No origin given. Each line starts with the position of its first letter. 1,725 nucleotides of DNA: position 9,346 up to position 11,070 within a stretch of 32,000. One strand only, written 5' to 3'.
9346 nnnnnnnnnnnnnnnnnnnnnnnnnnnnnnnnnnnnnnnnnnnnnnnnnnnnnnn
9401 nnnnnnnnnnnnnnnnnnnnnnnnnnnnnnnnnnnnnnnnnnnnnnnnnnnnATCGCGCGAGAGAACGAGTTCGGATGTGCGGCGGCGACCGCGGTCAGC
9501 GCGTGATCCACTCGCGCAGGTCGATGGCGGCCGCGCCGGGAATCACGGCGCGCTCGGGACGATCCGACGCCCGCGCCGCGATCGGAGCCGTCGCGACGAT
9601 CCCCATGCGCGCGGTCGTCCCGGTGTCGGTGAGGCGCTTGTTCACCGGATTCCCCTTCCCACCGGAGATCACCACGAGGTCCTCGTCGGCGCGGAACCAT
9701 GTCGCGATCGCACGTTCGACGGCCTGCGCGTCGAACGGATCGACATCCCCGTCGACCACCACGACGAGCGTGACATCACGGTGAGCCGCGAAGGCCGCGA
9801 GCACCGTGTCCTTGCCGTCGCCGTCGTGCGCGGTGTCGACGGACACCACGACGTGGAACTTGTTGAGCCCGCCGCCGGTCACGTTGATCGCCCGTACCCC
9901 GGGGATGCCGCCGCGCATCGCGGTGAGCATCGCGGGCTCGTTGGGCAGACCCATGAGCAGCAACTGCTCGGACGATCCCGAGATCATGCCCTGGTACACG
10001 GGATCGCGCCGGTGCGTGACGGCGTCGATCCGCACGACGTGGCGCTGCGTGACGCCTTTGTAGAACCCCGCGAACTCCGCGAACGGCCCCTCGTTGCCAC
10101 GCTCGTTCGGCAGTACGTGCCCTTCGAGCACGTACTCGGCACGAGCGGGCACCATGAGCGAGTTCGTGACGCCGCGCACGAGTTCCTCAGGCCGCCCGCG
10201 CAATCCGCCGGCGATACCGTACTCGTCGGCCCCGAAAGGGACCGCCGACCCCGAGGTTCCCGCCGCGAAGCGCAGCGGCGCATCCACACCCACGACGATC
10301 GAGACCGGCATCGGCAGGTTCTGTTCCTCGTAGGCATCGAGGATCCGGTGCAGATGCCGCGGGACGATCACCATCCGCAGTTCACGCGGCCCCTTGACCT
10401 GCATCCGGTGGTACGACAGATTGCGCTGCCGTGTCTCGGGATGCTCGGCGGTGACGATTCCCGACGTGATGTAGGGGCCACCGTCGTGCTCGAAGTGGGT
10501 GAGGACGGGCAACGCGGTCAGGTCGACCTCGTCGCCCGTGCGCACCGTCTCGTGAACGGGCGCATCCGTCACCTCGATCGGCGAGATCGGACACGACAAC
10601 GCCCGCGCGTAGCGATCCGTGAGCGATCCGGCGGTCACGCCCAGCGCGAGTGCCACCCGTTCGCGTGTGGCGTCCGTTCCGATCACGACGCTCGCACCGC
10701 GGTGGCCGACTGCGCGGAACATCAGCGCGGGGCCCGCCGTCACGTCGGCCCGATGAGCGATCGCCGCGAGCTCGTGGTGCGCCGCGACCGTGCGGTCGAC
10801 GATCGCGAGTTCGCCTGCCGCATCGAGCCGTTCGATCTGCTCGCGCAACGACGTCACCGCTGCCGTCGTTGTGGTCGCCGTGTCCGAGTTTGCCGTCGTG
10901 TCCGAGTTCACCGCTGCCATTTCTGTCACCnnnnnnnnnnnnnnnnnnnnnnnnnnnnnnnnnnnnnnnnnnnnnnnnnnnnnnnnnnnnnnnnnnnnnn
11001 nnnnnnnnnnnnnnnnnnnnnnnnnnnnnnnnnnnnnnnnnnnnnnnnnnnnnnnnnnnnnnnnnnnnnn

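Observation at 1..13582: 14-gene coupled operon mixing UbiD/UbiX, a Rieske dioxygenase and sugar-acid-type enzymes: candidate undescribed catabolic pathway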

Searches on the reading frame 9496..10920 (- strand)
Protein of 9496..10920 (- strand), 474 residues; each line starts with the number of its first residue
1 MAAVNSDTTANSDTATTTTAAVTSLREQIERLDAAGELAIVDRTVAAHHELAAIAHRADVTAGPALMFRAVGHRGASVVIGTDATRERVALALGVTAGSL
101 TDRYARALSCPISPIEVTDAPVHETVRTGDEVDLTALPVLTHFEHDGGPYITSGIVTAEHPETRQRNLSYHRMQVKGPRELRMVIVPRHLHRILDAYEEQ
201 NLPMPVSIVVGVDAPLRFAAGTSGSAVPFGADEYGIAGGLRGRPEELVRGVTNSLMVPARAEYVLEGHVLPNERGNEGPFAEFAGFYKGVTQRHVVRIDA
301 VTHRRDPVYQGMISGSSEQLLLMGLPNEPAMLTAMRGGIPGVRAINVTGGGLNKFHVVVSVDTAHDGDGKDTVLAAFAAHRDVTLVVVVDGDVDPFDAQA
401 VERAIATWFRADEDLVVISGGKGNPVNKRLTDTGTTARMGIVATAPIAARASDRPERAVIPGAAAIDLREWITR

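Call 11: search_protein_families(library=pfam, proteins=[window:9496-10920:-])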
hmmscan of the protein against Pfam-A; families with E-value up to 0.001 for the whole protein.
window:9496-10920:- (474 aa): 3 families
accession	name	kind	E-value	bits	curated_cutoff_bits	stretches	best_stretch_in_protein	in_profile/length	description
PF01977.22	UbiD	-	1.2e-64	217.7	23.3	1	118-316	6-205/206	3-octaprenyl-4-hydroxybenzoate carboxy-lyase Rift-related domain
PF20696.2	UbiD_C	-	5.9e-22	78.5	24.2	1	322-443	3-127/127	3-octaprenyl-4-hydroxybenzoate carboxy-lyase C-terminal domain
PF20695.2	UbiD_N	-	4.3e-16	59.2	24.3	1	29-107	1-77/78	3-octaprenyl-4-hydroxybenzoate carboxy-lyase N-terminal domain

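Call 12: search_protein_families(library=ncbifam, proteins=[window:9496-10920:-])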
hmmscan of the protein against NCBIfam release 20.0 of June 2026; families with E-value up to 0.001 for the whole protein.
window:9496-10920:- (474 aa): 7 families
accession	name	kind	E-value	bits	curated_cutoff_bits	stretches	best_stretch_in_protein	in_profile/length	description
TIGR00148.1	TIGR00148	subfamily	1.6e-92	310.5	244.85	1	25-446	1-438/438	UbiD family decarboxylase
NF041204.1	VdcC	exception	1.8e-81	274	650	1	23-460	2-452/467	non-oxidative hydroxyarylic acid decarboxylases subunit C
TIGR03701.1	mena_SCO4490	equivalog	1.8e-61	208.2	495.9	2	112-420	107-416/433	menaquinone biosynthesis decarboxylase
TIGR02724.1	phenyl_P_beta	equivalog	2.8e-43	148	468.95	1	25-446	3-442/472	phenylphosphate carboxylase subunit beta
NF008175.0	PRK10922.1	equivalog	4.5e-42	144.2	788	2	116-446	124-458/497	4-hydroxy-3-polyprenylbenzoate decarboxylase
NF041219.1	BagN_FevL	exception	9.5e-41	139.8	1000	1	12-315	7-326/502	bagremycin/ferroverdin biosynthesis UbiD family decarboxylase BagN/FevL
TIGR02723.1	phenyl_P_alpha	equivalog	1.3e-26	93.3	564.6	1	22-418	7-413/485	phenylphosphate carboxylase subunit alpha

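Call 15: search_solved_structures(query=window:9496-10920:-, max_evalue=1e-10)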
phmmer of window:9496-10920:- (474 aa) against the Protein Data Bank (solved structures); distinct sequences matched with E-value up to 1e-10: 40.
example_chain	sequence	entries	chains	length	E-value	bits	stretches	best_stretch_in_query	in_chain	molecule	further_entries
6h6v_A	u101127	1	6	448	5.6e-79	269.6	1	24-472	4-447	3-polyprenyl-4-hydroxybenzoate decarboxylase and related decarboxylases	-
6h6x_B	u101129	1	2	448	3.5e-77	263.7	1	24-472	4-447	3-polyprenyl-4-hydroxybenzoate decarboxylase and related decarboxylases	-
5o3m_A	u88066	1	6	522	8e-49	170.2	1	57-429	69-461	Protocatechuate decarboxylase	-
5ny5_A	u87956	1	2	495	1e-48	169.8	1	57-436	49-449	3,4-dihydroxybenzoate decarboxylase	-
5o3n_A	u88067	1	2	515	1.3e-48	169.6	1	57-436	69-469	3,4-dihydroxybenzoate decarboxylase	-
7p9q_A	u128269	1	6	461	5.7e-48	167.4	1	25-433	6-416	AnInD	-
7ae4_A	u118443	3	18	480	2.9e-41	145.3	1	24-461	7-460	Phenolic acid decarboxylase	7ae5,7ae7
6da6_A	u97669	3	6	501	1.7e-38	136.2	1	22-409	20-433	UbiD-like decarboxylase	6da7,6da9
5m1c_A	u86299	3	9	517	7.1e-36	127.6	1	108-444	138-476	3-octaprenyl-4-hydroxybenzoate carboxy-lyase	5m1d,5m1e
2idb_A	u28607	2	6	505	7.1e-36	127.6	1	108-444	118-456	3-octaprenyl-4-hydroxybenzoate carboxy-lyase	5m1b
7pda_A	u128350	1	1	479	4.2e-35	125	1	50-417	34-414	UbiD family decarboxylase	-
7nf0_A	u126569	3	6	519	1.8e-26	96.5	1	89-345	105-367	Ferulic acid decarboxylase 1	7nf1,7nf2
7ney_A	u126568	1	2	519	7.9e-26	94.4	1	89-309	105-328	Ferulic acid decarboxylase 1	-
4ip2_A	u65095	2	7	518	1.3e-24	90.4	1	23-317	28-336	Aromatic Acid Decarboxylase | PA0254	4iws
7abo_C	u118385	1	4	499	1.6e-24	90.1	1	24-317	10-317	UbiD-like decarboxylase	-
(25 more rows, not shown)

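Call 19: find_homologous_proteins(query=window:9496-10920:-, max_evalue=1e-40)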
Query window:9496-10920:- (474 aa): 1132 proteins with E <= 1e-40 among 8000 candidates; the best 120 are listed.
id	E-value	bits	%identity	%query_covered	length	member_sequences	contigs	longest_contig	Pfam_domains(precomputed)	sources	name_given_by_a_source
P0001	0.0e+0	1035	100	100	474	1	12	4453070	PF20696.3,PF01977.23,PF20695.3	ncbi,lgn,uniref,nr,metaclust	ncbi:UbiD family decarboxylase [Rhodococcus rhodnii]|uniref:3-octaprenyl-4-hydroxybenzoate carboxy-l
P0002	5.0e-224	763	77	95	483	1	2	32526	PF20696.3,PF01977.23,PF20695.3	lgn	-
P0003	5.0e-221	753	76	96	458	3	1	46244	PF20696.3,PF01977.23,PF20695.3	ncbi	ncbi:UbiD family decarboxylase [Nocardia rhamnosiphila]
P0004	2.7e-216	737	74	96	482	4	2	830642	PF20696.3,PF01977.23,PF20695.3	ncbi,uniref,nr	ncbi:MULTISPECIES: UbiD family decarboxylase [Rhodococcus]|uniref:UbiD family decarboxylase n=1 Tax=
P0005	2.8e-213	727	73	97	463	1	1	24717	PF20696.3,PF01977.23,PF20695.3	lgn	-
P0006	6.9e-210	716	73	97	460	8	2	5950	PF20696.3,PF01977.23,PF20695.3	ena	-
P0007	2.2e-170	586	63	94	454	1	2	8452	PF20696.3,PF01977.23,PF20695.3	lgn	-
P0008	1.8e-166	573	59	95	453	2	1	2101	PF20696.3,PF01977.23,PF20695.3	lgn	-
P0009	7.3e-156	538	57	95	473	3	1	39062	PF20696.3,PF01977.23,PF20695.3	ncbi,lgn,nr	ncbi:MAG TPA: UbiD family decarboxylase [Actinomycetales bacterium]|nr:UbiD family decarboxylase [Ac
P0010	6.6e-135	469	53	95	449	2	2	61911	PF20696.3,PF01977.23,PF20695.3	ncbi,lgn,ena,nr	ncbi:MAG TPA: UbiD family decarboxylase [Pseudolysinimonas sp.]|nr:UbiD family decarboxylase [Pseudo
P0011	1.4e-128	448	53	94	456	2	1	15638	PF20696.3,PF01977.23,PF20695.3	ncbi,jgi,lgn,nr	ncbi:MAG TPA: UbiD family decarboxylase [Solirubrobacterales bacterium]|nr:UbiD family decarboxylase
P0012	1.2e-126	442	52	95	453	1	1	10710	PF20696.3,PF01977.23,PF20695.3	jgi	jgi:2,5-furandicarboxylate decarboxylase 1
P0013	1.0e-124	435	47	95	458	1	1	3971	PF20696.3,PF01977.23,PF20695.3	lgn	-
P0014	3.4e-124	434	47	95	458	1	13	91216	PF20696.3,PF01977.23,PF20695.3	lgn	-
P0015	5.9e-123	429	47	97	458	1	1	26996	PF20696.3,PF01977.23,PF20695.3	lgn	-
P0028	9.3e-116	406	51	93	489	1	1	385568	PF20696.3,PF01977.23,PF20695.3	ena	-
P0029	4.7e-114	400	46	95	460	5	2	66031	PF20696.3,PF01977.23,PF20695.3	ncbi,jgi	jgi:2,5-furandicarboxylate decarboxylase 1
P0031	1.8e-111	392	46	95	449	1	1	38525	PF20696.3,PF01977.23,PF20695.3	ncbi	-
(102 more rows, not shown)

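Call 22: find_encoding_contigs(protein=P0004, flank=10000, max_places=2)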
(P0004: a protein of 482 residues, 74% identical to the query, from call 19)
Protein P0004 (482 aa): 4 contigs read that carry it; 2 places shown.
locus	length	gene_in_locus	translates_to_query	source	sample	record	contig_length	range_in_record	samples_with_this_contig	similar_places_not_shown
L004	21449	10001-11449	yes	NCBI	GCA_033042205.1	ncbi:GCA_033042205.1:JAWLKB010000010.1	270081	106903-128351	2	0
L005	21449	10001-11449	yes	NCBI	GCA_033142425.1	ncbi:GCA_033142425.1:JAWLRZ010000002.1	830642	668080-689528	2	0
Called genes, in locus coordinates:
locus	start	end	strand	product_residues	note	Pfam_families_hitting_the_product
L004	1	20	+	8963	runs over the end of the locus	-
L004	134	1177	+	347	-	PF00756:Esterase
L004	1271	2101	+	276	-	PF13302:Acetyltransf_3 (weak), PF13420:Acetyltransf_4 (weak), PF00583:Acetyltransf_1, PF13508:Acetyltransf_7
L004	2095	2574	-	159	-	-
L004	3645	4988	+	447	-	PF00202:Aminotran_3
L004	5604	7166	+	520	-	PF07905:PucR, PF13556:HTH_30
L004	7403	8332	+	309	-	PF00497:SBP_bac_3 (faint), PF12974:Phosphonate-bd, PF13379:NMT1_2 (weak), PF09084:NMT1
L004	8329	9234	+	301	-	PF00528:BPD_transp_1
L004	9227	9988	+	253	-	PF00005:ABC_tran, PF13304:AAA_21 (faint)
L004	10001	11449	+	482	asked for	PF20695:UbiD_N, PF01977:UbiD, PF20696:UbiD_C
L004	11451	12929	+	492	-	PF00171:Aldedh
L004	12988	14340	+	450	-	PF00355:Rieske, PF00848:Ring_hydroxyl_A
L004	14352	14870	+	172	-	PF00866:Ring_hydroxyl_B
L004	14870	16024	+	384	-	PF01266:DAO (faint), PF07992:Pyr_redox_2, PF01593:Amino_oxidase (faint), PF13738:Pyr_redox_3, PF00070:Pyr_redox, PF14759:Reductase_C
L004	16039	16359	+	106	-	PF00111:Fer2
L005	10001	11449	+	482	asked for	PF20695:UbiD_N, PF01977:UbiD, PF20696:UbiD_C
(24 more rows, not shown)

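Call 23: find_encoding_contigs(protein=P0003, flank=10000, max_places=2)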
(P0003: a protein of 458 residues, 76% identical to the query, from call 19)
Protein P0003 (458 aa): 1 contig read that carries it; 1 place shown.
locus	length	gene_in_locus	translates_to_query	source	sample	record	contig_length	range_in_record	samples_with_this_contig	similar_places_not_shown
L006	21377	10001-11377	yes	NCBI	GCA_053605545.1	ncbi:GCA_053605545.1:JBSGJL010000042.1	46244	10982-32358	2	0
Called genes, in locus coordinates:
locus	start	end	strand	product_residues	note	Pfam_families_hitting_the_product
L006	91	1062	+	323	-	PF14525:AraC_binding_2, PF00165:HTH_AraC (faint), PF12833:HTH_18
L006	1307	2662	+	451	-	PF00202:Aminotran_3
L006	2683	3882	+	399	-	PF02771:Acyl-CoA_dh_N, PF02770:Acyl-CoA_dh_M, PF00441:Acyl-CoA_dh_1, PF08028:Acyl-CoA_dh_2 (weak)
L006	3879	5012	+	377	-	PF02515:CoA_transf_3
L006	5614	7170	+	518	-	PF07905:PucR, PF13556:HTH_30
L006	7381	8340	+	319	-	PF12974:Phosphonate-bd, PF09084:NMT1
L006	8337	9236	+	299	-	PF00528:BPD_transp_1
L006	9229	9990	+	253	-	PF00005:ABC_tran, PF13304:AAA_21 (faint)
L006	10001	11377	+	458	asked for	PF20695:UbiD_N, PF01977:UbiD, PF20696:UbiD_C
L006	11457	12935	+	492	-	PF00171:Aldedh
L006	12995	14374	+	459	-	PF00355:Rieske, PF00848:Ring_hydroxyl_A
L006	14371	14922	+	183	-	PF00866:Ring_hydroxyl_B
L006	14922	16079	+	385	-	PF01266:DAO (faint), PF07992:Pyr_redox_2, PF13434:Lys_Orn_oxgnase (faint), PF13454:NAD_binding_9 (faint), PF01593:Amino_oxidase (faint), PF13738:Pyr_redox_3, PF00070:Pyr_redox, PF14759:Reductase_C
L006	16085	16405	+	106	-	PF00111:Fer2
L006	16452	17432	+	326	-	PF00389:2-Hacid_dh, PF02826:2-Hacid_dh_C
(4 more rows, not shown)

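Call 26: find_related_loci(query=window:9496-10920:-, collection=genome_contigs, flank=10000)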
Query window:9496-10920:- (474 aa) in genome_contigs; peptide patterns used: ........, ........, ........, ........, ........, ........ (x = any residue, [..] = any of these).
202 stretches matched a pattern; 2 encode a relative of the query (tblastn E <= 1e-3); 2 distinct loci.
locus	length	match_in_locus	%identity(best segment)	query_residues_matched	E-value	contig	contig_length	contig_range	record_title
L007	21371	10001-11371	73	14-472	0e+0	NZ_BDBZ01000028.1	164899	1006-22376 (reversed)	Nocardia speluncae NBRC 108251, whole genome shotgun sequence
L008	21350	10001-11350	74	21-472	0e+0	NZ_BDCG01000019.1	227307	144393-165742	Nocardia flavorosea NBRC 108225, whole genome shotgun sequence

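Call 32: find_encoding_contigs(protein=P0009, flank=10000, max_places=1)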
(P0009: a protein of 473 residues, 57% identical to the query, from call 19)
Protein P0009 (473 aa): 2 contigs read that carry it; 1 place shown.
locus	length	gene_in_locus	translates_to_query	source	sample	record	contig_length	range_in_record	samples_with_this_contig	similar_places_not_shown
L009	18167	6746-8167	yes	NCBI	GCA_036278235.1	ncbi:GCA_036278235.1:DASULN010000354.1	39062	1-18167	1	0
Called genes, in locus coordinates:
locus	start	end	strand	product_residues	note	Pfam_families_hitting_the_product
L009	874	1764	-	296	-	-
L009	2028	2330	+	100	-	-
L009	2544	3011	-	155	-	-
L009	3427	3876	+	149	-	PF13274:SocA_Panacea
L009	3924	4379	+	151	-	-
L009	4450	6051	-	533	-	PF04326:SLFN_AlbA_2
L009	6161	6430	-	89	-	-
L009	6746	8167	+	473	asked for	PF20695:UbiD_N, PF01977:UbiD, PF20696:UbiD_C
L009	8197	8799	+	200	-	PF06240:COXG, PF10604:Polyketide_cyc2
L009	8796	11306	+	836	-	PF01315:Ald_Xan_dh_C, PF02738:MoCoBD_1, PF20256:MoCoBD_2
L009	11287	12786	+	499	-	PF07905:PucR, PF13556:HTH_30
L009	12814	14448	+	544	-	PF02776:TPP_enzyme_N, PF00205:TPP_enzyme_M, PF02775:TPP_enzyme_C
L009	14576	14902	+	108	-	PF00111:Fer2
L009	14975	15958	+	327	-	PF00389:2-Hacid_dh, PF02826:2-Hacid_dh_C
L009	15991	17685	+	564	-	PF00920:ILVD_EDD_N, PF24877:ILV_EDD_C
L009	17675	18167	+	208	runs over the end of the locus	PF02441:Flavoprotein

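Call 33: find_encoding_contigs(protein=P0010, flank=10000, max_places=1)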
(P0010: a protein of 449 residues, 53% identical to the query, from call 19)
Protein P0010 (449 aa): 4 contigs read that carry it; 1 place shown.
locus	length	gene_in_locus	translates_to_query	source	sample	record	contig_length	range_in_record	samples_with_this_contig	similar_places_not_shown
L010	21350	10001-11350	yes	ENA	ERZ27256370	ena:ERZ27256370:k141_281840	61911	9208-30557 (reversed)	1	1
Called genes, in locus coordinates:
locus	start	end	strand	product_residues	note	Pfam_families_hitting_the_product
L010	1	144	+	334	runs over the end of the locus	PF00005:ABC_tran, PF08352:oligo_HPY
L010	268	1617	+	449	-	PF00355:Rieske, PF00848:Ring_hydroxyl_A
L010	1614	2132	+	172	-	PF00866:Ring_hydroxyl_B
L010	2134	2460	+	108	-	PF00111:Fer2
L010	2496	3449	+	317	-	PF00389:2-Hacid_dh, PF02826:2-Hacid_dh_C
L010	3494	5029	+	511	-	PF07905:PucR, PF17853:GGDEF_2, PF13556:HTH_30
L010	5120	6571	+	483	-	PF00171:Aldedh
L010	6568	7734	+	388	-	PF01266:DAO (faint), PF07992:Pyr_redox_2, PF13434:Lys_Orn_oxgnase (faint), PF13450:NAD_binding_8 (faint), PF13454:NAD_binding_9 (faint), PF14759:Reductase_C (faint), PF00070:Pyr_redox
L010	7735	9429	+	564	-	PF00920:ILVD_EDD_N, PF24877:ILV_EDD_C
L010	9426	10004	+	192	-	PF02441:Flavoprotein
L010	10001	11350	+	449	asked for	PF20695:UbiD_N, PF01977:UbiD, PF20696:UbiD_C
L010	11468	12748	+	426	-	PF01547:SBP_bac_1, PF13416:SBP_bac_8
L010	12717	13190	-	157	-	PF13404:HTH_AsnC-type, PF13412:HTH_24, PF01037:AsnC_trans_reg, PF22482:AsnC_trans_reg_3 (weak)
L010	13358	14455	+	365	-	PF00676:E1_dh, PF02775:TPP_enzyme_C (faint), PF13292:DXP_synthase_N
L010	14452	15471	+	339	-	PF02779:Transket_pyr, PF02780:Transketolase_C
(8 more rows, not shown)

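Call 34: find_encoding_contigs(protein=P0011, flank=10000, max_places=1)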
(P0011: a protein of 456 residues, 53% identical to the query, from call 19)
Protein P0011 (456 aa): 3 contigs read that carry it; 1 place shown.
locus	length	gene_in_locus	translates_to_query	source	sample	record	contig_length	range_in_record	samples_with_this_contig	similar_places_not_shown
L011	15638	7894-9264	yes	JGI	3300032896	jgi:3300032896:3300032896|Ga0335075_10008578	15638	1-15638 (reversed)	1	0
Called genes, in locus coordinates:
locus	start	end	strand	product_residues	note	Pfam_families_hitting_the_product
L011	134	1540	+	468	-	PF00171:Aldedh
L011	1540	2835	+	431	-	PF00890:FAD_binding_2, PF01266:DAO (weak), PF01593:Amino_oxidase, PF03486:HI0933_like (faint), PF07992:Pyr_redox_2, PF13450:NAD_binding_8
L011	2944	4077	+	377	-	PF01547:SBP_bac_1, PF13416:SBP_bac_8, PF13343:SBP_bac_6 (weak)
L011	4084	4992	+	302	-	-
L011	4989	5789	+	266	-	PF00528:BPD_transp_1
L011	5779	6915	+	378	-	PF00005:ABC_tran, PF08402:TOBE_2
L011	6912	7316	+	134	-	PF01042:Ribonuc_L-PSP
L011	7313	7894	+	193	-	PF02441:Flavoprotein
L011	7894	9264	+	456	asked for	PF20695:UbiD_N, PF01977:UbiD, PF20696:UbiD_C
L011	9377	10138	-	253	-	PF00440:TetR_N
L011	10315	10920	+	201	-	PF00440:TetR_N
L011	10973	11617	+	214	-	PF00440:TetR_N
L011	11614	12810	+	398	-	PF06559:DCD_N, PF22769:DCD, PF22569:DCD_C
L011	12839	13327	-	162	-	PF00376:MerR, PF13411:MerR_1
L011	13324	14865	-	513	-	PF00083:Sugar_tr (weak), PF07690:MFS_1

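Call 36: search_solved_structures(query=window:9496-10920:-, max_evalue=1e-70, show_alignments=1)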
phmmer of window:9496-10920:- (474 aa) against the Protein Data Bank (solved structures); distinct sequences matched with E-value up to 1e-70: 2.
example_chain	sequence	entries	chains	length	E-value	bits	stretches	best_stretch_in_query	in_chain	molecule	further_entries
6h6v_A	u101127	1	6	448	5.6e-79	269.6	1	24-472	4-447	3-polyprenyl-4-hydroxybenzoate decarboxylase and related decarboxylases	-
6h6x_B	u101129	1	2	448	3.5e-77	263.7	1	24-472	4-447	3-polyprenyl-4-hydroxybenzoate decarboxylase and related decarboxylases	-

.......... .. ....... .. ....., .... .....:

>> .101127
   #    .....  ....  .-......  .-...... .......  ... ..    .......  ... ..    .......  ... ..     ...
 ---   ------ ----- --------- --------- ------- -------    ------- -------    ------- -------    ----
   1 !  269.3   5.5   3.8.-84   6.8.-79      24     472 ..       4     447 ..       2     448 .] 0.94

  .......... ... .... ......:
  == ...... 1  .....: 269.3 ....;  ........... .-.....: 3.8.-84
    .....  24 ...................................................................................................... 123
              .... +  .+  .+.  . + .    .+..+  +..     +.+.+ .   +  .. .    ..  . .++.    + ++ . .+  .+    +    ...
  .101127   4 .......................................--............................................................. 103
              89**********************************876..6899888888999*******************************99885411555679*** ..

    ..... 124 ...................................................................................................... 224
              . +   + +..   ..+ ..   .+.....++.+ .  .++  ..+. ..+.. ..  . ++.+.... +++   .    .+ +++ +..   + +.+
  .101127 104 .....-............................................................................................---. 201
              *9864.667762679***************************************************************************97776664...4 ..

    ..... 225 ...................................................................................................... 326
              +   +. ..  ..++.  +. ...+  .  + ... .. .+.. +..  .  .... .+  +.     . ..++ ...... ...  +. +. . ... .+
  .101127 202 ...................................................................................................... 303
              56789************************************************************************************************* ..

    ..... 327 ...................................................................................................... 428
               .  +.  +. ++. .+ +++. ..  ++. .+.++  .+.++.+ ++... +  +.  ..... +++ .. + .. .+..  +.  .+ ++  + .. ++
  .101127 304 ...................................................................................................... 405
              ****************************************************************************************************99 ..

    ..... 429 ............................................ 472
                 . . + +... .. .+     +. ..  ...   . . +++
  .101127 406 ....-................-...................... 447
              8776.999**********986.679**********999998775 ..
